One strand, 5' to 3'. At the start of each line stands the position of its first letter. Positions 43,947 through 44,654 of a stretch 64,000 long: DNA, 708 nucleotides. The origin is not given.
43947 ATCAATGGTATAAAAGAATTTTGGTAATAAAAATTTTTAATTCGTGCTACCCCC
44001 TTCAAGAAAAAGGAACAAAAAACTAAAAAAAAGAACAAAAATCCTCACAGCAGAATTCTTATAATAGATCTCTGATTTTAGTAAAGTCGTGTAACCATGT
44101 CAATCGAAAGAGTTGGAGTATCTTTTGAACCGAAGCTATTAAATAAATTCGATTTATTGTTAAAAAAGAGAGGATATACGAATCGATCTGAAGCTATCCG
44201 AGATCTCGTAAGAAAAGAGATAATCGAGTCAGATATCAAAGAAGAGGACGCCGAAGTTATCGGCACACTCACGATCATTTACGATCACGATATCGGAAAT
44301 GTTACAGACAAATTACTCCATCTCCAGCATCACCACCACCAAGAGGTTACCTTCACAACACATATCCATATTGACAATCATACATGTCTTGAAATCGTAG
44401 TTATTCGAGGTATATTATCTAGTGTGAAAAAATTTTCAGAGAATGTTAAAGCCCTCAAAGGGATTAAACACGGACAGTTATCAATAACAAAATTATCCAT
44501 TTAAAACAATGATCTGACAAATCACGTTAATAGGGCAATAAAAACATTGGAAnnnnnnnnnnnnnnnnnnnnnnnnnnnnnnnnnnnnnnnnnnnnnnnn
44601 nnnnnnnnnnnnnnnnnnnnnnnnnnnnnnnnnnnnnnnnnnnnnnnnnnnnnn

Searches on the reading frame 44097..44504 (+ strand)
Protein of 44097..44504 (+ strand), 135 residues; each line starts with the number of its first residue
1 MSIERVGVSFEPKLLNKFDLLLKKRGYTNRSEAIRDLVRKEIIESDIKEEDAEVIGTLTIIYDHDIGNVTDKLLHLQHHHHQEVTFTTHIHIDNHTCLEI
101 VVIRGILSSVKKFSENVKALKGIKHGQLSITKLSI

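Call 17: search_protein_families(library=pfam, proteins=[window:44097-44504:+], max_evalue=0.001)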
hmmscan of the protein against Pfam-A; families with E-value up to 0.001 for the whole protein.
window:44097-44504:+ (135 aa): 2 families
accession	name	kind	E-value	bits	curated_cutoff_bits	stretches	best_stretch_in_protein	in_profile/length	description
PF08753.17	NikR_C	-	1.3e-24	86.6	22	1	55-131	1-77/77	NikR C terminal nickel binding domain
PF01402.27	RHH_1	-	2.1e-05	24.8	20.5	1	5-42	1-37/39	Ribbon-helix-helix protein, copG family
